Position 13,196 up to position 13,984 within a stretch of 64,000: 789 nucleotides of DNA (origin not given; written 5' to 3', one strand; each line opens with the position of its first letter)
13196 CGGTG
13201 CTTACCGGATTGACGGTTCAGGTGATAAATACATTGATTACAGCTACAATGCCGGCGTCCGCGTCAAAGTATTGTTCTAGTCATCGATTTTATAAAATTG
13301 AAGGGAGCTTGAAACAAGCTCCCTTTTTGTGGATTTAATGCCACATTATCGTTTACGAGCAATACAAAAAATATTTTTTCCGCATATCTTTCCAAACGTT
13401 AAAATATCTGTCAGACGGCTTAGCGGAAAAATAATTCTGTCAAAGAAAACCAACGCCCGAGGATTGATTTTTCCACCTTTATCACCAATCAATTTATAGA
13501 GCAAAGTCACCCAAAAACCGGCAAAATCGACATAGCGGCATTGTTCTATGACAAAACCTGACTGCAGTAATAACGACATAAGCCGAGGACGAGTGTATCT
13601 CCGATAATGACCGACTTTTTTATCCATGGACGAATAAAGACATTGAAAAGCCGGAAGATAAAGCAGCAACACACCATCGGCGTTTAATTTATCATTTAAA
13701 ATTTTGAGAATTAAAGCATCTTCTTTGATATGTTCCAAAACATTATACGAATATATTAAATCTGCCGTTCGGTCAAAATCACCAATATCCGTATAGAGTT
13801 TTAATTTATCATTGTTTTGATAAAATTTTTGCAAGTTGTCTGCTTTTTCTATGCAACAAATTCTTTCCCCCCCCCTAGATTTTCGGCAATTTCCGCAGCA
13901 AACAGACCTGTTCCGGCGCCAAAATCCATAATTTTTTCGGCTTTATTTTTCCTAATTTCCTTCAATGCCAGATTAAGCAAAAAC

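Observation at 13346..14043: G9 homopolymer splits a SAM-methyltransferase in a glycosylation locus (candidate contingency locus)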

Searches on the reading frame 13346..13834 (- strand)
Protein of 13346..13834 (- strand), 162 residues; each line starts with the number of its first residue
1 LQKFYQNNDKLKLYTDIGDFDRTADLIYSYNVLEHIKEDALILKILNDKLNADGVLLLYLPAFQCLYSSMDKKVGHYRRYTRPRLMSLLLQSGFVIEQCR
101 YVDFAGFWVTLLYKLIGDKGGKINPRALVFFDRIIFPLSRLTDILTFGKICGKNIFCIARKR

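Call 10: list_cluster_members(proteins=[P0001, window:13852-14043:-, window:13346-13834:-])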
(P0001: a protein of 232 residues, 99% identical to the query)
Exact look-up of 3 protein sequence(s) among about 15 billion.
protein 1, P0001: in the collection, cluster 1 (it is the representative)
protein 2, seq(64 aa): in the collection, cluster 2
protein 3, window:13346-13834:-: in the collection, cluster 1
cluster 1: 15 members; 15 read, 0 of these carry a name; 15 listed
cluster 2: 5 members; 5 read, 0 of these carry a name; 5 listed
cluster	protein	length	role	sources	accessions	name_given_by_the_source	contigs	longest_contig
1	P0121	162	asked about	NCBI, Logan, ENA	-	-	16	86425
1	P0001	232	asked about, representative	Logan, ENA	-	-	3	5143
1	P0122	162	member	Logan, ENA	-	-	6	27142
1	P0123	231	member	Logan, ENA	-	-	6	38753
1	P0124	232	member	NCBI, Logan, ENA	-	-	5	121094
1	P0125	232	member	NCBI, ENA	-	-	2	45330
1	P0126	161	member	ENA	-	-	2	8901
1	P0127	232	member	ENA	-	-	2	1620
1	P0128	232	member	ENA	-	-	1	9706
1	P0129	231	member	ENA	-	-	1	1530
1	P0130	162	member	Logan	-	-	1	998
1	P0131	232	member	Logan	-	-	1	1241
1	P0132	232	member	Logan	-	-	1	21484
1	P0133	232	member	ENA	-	-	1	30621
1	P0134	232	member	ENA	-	-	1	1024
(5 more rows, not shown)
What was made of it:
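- The window appears to come from a metagenome-assembled genome, since the same proteins occur on an 86-kb contig found in NCBI, Logan and ENA (call 10).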

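Call 33: search_protein_families(library=ncbifam, proteins=[L040:3717-5468:+, L040:6399-7373:+, L040:7357-7989:+, L040:7940-8374:+, L040:8371-9981:+], max_evalue=0.001)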
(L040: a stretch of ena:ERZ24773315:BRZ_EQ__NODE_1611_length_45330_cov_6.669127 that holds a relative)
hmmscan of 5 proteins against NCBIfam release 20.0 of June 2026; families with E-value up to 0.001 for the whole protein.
L040:3717-5468:+ (583 aa): 0 families

L040:6399-7373:+ (324 aa): 18 families
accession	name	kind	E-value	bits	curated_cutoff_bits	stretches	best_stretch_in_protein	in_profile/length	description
NF007986.1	PRK10714.1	equivalog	1.6e-52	178.5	529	1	5-317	8-314/316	undecaprenyl-phosphate 4-deoxy-4-formamido-L-arabinose transferase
NF047588.1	GlcsyltransPgfSStrep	equivalog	3.6e-43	147.9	500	1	5-297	3-287/308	glycosyltransferase PgfS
TIGR04182.1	glyco_TIGR04182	equivalog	2.9e-26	92.5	325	1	6-301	3-286/293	S-layer glycoprotein N-glycosyltransferase AglJ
TIGR03937.1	PgaC_IcaA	equivalog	1.2e-15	57.4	422.3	1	4-102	46-136/407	poly-beta-1,6-N-acetyl-D-glucosamine synthase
NF041391.1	DPhHxTase_Halo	equivalog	4.2e-13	48.8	375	1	11-175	3-155/213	dolichyl-phosphate hexose transferase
NF041875.1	EPS_EpsD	equivalog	7.8e-11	41.9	370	1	5-118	1-106/325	exopolysaccharide biosynthesis glycosyltransferase EpsD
TIGR04242.1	nodulat_NodC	equivalog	2.7e-09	36.5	550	1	6-117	51-157/395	chitooligosaccharide synthase NodC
NF045692.1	OglycostaseCruG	equivalog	3.4e-09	36.1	600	1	5-124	43-161/386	2'-O-glycosyltransferase CruG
NF007482.0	PRK10073.1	equivalog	4e-09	35.9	423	1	3-106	6-100/334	glycosyltransferase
NF047683.1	TeichurnBiosyTuaG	equivalog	2.5e-08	33.8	400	1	3-113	6-108/252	teichuronic acid biosynthesis protein TuaG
TIGR04283.1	glyco_like_mftF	equivalog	1.2e-07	31.6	182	1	5-104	1-85/221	TIGR04283 family arsenosugar biosynthesis glycosyltransferase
NF058614.1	PPMAGASynPpgS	equivalog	2e-07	30.7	370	1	7-176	4-168/226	polyprenyl-phospho-N-acetylgalactosaminyl synthase PpgS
NF050050.1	ProtGlycPglI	equivalog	3.4e-07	29.9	500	1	4-123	3-115/306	GalNAc(5)-diNAcBac-PP-undecaprenol beta-1,3-glucosyltransferase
NF010496.0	PRK13915.1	equivalog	6.7e-07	28.7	262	1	4-111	32-136/307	glucosyl-3-phosphoglycerate synthase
TIGR03111.1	glyc2_xrt_Gpos1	hypoth_equivalog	5.1e-06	25.5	363.95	1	5-116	51-156/439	TIGR03111 family XrtG-associated glycosyltransferase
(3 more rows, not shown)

L040:7357-7989:+ (210 aa): 32 families (the best 25 are shown)
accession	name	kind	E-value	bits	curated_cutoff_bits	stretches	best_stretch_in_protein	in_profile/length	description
TIGR02072.1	BioC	equivalog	7.9e-15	55.3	184.95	1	25-190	18-177/244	malonyl-ACP O-methyltransferase BioC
TIGR01983.1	UbiG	equivalog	4.8e-13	48.9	102.95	1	27-144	34-158/228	bifunctional 2-polyprenyl-6-hydroxyphenol methylase/3-demethylubiquinol 3-O-methyltransferase UbiG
NF045667.1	MTase_DVU1556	equivalog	1.5e-10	40.9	155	1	40-133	22-113/213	DVU_1556 family methyltransferase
TIGR04290.1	meth_Rta_06860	hypoth_equivalog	2.1e-09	37.2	300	1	37-137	46-149/226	TIGR04290 family methyltransferase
NF004851.0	PRK06202.1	equivalog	1.1e-08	34.8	243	1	10-136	32-163/237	hypothetical protein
TIGR02081.1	metW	equivalog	1.7e-08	34.3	189.5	1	39-142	12-112/194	methionine biosynthesis protein MetW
NF001244.0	PRK00216.1-5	equivalog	1.9e-08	33.9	216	1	38-135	46-149/236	bifunctional demethylmenaquinone methyltransferase/2-methoxy-6-polyprenyl-1,4-benzoquinol methylase UbiE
NF008300.0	PRK11088.1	equivalog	3.2e-08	33.4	303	1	28-109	72-156/272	23S rRNA (guanine(745)-N(1))-methyltransferase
TIGR03534.1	RF_mod_PrmC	equivalog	8.5e-08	32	199.1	1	39-110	86-162/253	peptide chain release factor N(5)-glutamine methyltransferase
TIGR01934.1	MenG_MenH_UbiE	subfamily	8.7e-08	31.7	158.35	1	36-135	37-137/223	ubiquinone/menaquinone biosynthesis methyltransferase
NF002463.0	PRK01683.1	equivalog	2.8e-07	30.4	297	1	28-126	22-115/258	trans-aconitate 2-methyltransferase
TIGR02021.1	BchM-ChlM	equivalog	3.3e-07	30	158.9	1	33-145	48-162/218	magnesium protoporphyrin IX methyltransferase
TIGR03587.1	Pse_Me-ase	hypoth_equivalog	8.5e-07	29.3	112.05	1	11-137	16-140/204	pseudaminic acid biosynthesis-associated methylase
NF040539.1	AST_met_ArsM_2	exception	1.1e-06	28.7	240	1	29-131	47-155/262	putative arsinothricin biosynthesis methyltransferase ArsM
NF008686.0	PRK11705.1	equivalog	1.3e-06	27.8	400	1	27-117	153-241/383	cyclopropane fatty acyl phospholipid synthase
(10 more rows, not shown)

L040:7940-8374:+ (144 aa): 0 families

L040:8371-9981:+ (536 aa): 0 families
